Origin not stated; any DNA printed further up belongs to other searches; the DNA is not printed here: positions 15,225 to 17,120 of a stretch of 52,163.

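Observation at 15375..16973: DUF835 domain fused through a long coiled coil to a bactofilin-like beta-helix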

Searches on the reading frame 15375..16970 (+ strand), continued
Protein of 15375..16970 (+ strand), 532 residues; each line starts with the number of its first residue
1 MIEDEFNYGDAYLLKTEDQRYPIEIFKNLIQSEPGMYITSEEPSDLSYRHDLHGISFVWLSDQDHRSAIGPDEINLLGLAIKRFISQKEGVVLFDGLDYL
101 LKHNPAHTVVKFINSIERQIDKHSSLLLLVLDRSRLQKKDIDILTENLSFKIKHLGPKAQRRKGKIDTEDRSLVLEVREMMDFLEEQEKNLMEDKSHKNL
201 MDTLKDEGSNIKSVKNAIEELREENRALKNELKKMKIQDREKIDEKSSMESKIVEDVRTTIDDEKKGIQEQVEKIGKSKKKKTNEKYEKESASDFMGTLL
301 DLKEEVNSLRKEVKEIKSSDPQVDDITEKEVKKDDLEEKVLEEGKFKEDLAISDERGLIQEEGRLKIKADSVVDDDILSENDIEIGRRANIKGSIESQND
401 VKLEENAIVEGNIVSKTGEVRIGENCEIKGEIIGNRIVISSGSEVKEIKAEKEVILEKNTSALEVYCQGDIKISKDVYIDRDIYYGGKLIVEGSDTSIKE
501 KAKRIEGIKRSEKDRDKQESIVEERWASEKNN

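Call 29: search_protein_families(library=pfam, proteins=[P0055, P0061, P0095, P0103, P0111, P0121], max_evalue=0.01)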
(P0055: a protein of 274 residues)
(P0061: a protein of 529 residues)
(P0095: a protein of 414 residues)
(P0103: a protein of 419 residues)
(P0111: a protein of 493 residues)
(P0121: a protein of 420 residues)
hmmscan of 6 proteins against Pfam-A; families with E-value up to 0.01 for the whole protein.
P0055 (274 aa): 1 family
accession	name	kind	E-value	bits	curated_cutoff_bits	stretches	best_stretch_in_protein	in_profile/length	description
PF04519.19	Bactofilin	-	7.8e-07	29.7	27.9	1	141-236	3-94/98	Polymer-forming cytoskeletal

P0061 (529 aa): 7 families
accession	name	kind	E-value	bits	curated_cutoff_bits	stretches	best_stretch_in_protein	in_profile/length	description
PF14520.12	HHH_5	-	1.1e-09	39.1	27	1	473-524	2-53/57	Helix-hairpin-helix domain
PF04519.19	Bactofilin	-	1.6e-07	31.9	27.9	2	159-233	22-92/98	Polymer-forming cytoskeletal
PF12826.13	HHH_2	-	1.1e-05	26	27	1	478-524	8-53/64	Helix-hairpin-helix motif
PF10391.15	DNA_pol_lambd_f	-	6.9e-05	23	29.8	1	475-502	3-30/51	Fingers domain of DNA polymerase lambda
PF00633.29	HHH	-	0.00018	21.6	24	0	466-491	4-29/30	Helix-hairpin-helix motif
PF11731.14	Cdd1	-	0.0021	18.6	25.5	1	469-506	2-39/86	Pathogenicity locus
PF17644.7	30K_MP_core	-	0.0032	17.8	25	1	401-448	85-132/138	Jelly-roll domain of 30K viral movement proteins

P0095 (414 aa): 8 families
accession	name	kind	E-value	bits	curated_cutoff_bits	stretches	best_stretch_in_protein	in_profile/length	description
PF14520.12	HHH_5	-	4.5e-10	40.3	27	1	360-403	2-45/57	Helix-hairpin-helix domain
PF04519.19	Bactofilin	-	5.5e-08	33.4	27.9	1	147-222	24-97/98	Polymer-forming cytoskeletal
PF00633.29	HHH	-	2e-07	31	24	1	384-403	2-21/30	Helix-hairpin-helix motif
PF12826.13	HHH_2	-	2.4e-07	31.2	27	1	366-411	9-53/64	Helix-hairpin-helix motif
PF25084.1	LbH_EIF2B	-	1.6e-06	28.5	54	0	193-245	45-96/105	EIF2B subunit epsilon LbH domain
PF10391.15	DNA_pol_lambd_f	-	7.8e-06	26.1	29.8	1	362-397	3-41/51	Fingers domain of DNA polymerase lambda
PF21999.2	IMS_HHH_1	-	0.00054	20.8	27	1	367-400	5-38/53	DNA polymerase-iota, thumb domain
PF12836.13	HHH_3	-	0.0077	16.8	27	0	387-410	8-31/65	Helix-hairpin-helix motif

P0103 (419 aa): 9 families
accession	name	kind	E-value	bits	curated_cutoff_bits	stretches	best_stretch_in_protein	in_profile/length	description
PF14520.12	HHH_5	-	2.3e-12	47.6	27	1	368-417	4-53/57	Helix-hairpin-helix domain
PF12826.13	HHH_2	-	1.1e-08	35.5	27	1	369-417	6-53/64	Helix-hairpin-helix motif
PF04519.19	Bactofilin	-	1.3e-08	35.4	27.9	2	89-137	2-48/98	Polymer-forming cytoskeletal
PF10391.15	DNA_pol_lambd_f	-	1.7e-07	31.4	29.8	1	368-408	3-43/51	Fingers domain of DNA polymerase lambda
PF00633.29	HHH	-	2.9e-05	24.1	24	0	390-409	2-21/30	Helix-hairpin-helix motif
PF14662.11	KASH_CCD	-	0.0002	21.8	43.3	1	23-119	65-158/191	Coiled-coil region of CCDC155 or KASH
PF11559.13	ADIP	-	0.0017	18.9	34.3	1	24-83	51-110/151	Afadin- and alpha -actinin-Binding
PF11731.14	Cdd1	-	0.0072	16.9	25.5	0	363-402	3-42/86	Pathogenicity locus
PF03961.19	FapA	-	0.0078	16.3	31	1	190-227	12-49/272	Flagellar Assembly Protein A beta solenoid domain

P0111 (493 aa): 7 families
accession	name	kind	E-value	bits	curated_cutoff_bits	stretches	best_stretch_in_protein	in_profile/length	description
PF14520.12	HHH_5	-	1.2e-11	45.3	27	1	436-485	2-51/57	Helix-hairpin-helix domain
PF00633.29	HHH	-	4.6e-07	29.8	24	0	459-479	1-21/30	Helix-hairpin-helix motif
PF12826.13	HHH_2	-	3.1e-06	27.7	27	1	440-487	7-53/64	Helix-hairpin-helix motif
PF10391.15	DNA_pol_lambd_f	-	8.5e-06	25.9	29.8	1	437-473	2-38/51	Fingers domain of DNA polymerase lambda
PF04519.19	Bactofilin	-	1.7e-05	25.4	27.9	2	169-266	4-97/98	Polymer-forming cytoskeletal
PF11731.14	Cdd1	-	0.00021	21.9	25.5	0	432-465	2-35/86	Pathogenicity locus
PF12836.13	HHH_3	-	0.0058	17.1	27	0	465-486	10-31/65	Helix-hairpin-helix motif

P0121 (420 aa): 7 families
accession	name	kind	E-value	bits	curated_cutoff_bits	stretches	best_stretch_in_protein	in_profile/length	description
PF14520.12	HHH_5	-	1.9e-10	41.5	27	1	368-410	4-46/57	Helix-hairpin-helix domain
PF12826.13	HHH_2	-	1.1e-07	32.4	27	1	371-417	8-53/64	Helix-hairpin-helix motif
PF10391.15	DNA_pol_lambd_f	-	2.9e-07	30.6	29.8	1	366-401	1-36/51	Fingers domain of DNA polymerase lambda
PF11731.14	Cdd1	-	5e-05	23.9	25.5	1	362-402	2-42/86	Pathogenicity locus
PF00633.29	HHH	-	6.9e-05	22.9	24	0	389-408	1-20/30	Helix-hairpin-helix motif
PF04519.19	Bactofilin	-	0.00028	21.5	27.9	0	101-198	4-97/98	Polymer-forming cytoskeletal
PF05565.16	Sipho_Gp157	-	0.0087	16.5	28.6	1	28-96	51-110/162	Siphovirus Gp157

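Call 63: find_encoding_contigs(protein=P0022, flank=8000, max_places=3)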
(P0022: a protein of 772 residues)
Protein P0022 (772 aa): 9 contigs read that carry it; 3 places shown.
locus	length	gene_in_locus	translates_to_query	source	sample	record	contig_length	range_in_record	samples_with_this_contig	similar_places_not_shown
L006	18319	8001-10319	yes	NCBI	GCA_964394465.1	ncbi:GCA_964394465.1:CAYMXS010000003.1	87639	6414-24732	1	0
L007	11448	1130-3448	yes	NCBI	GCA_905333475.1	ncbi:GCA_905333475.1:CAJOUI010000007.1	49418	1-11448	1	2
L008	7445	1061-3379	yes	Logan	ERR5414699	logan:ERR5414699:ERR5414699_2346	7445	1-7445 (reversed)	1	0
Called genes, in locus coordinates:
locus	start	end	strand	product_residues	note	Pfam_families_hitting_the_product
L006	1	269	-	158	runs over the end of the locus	-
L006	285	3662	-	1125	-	PF03176:MMPL, PF00873:ACR_tran, PF02460:Patched (faint), PF12349:Sterol-sensing, PF03176:MMPL, PF00873:ACR_tran (weak)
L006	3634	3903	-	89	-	PF04014:MazE_antitoxin (weak)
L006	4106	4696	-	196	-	PF01917:Flagellin_arch-type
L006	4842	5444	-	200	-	PF01917:Flagellin_arch-type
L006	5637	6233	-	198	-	PF01917:Flagellin_arch-type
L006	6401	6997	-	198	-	PF01917:Flagellin_arch-type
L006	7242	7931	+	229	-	PF01917:Flagellin_arch-type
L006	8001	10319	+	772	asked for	PF05377:FlaC_arch, PF05763:DUF835, PF04519:Bactofilin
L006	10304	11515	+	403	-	PF01917:Flagellin_arch-type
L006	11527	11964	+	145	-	PF01917:Flagellin_arch-type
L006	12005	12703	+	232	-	PF06745:ATPase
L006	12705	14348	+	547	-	PF00437:T2SSE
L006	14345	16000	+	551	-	PF00482:T2SSF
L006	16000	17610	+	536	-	PF00437:T2SSE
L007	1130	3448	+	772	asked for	PF05377:FlaC_arch, PF05763:DUF835, PF04519:Bactofilin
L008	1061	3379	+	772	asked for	PF05377:FlaC_arch, PF05763:DUF835, PF04519:Bactofilin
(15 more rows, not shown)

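Call 66: find_encoding_contigs(protein=P0020, flank=8000, max_places=3)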
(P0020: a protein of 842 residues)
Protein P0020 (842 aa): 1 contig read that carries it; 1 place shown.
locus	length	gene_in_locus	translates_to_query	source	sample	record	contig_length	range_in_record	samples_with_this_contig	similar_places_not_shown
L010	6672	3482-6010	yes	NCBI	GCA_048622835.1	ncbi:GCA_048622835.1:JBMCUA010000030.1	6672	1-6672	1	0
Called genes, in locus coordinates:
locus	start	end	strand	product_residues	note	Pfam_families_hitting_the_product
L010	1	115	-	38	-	?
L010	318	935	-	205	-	PF01917:Flagellin_arch-type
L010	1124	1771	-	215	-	PF01917:Flagellin_arch-type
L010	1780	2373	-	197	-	PF01917:Flagellin_arch-type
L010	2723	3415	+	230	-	PF01917:Flagellin_arch-type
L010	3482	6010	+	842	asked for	PF05377:FlaC_arch, PF05763:DUF835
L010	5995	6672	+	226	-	PF01917:Flagellin_arch-type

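Call 67: find_encoding_contigs(protein=P0018, flank=8000, max_places=3)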
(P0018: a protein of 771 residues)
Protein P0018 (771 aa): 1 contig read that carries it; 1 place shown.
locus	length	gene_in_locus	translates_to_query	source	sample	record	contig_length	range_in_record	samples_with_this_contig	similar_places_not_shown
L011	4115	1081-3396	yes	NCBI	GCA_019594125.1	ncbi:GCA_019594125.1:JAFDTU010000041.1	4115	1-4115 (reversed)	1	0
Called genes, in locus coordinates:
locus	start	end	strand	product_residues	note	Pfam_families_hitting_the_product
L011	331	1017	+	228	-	PF01917:Flagellin_arch-type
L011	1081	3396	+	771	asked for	PF05377:FlaC_arch, PF05763:DUF835, PF04519:Bactofilin (faint)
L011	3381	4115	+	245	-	?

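Call 68: predict_structure(alignment_id=A7)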
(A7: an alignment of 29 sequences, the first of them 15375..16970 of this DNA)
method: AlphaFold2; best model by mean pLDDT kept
length: 532 residues; sequences in the alignment: 29
mean_pLDDT: 79.9   pTM: 0.39
mean pLDDT of the five models: 79.9, 79.8, 79.4, 78.9, 77.7
residues with pLDDT >= 90: 267; 70-90: 124; 50-70: 48; < 50: 93
segments of 3 or more residues with pLDDT < 50: 162-168, 204-208, 244-251, 281-291, 319-355, 510-532
pLDDT, mean of each block of 10 residues (from residue 1): 79 92 94 95 93 95 92 95 93 96 94 96 96 86 90 77 47 77 87 75 50 80 91 80 47 62 80 64 38 70 85 62 35 38 38 58 93 96 97 97 98 97 98 98 98 97 97 97 97 86 78 45 44 40
secondary structure, 60 per line:
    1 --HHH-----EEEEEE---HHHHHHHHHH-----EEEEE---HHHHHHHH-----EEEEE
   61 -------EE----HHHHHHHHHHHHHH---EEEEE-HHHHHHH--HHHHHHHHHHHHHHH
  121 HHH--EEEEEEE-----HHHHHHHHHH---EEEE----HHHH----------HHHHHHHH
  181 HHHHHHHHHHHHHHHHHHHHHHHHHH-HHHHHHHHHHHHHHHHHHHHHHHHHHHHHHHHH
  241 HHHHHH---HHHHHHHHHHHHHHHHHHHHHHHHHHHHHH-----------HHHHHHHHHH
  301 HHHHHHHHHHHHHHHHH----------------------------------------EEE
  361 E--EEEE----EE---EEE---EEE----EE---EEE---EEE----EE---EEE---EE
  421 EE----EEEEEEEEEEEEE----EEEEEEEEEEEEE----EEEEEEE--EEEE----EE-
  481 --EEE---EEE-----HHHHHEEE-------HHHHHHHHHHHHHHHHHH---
elements in order: E11-16 H20-29 E35-39 H43-50 E56-60 H74-87 E91-95 H97-103 H106-123 E126-132 H138-147 E151-154 H159-162 H173-206 H208-246 H250-279 H291-317 E358-361 E364-367 E377-379 E383-385 E395-397 E401-403 E413-415 E419-422 E427-439 E444-456 E461-467 E470-473 E483-485 E489-491 H497-501 E502-504 H512-529
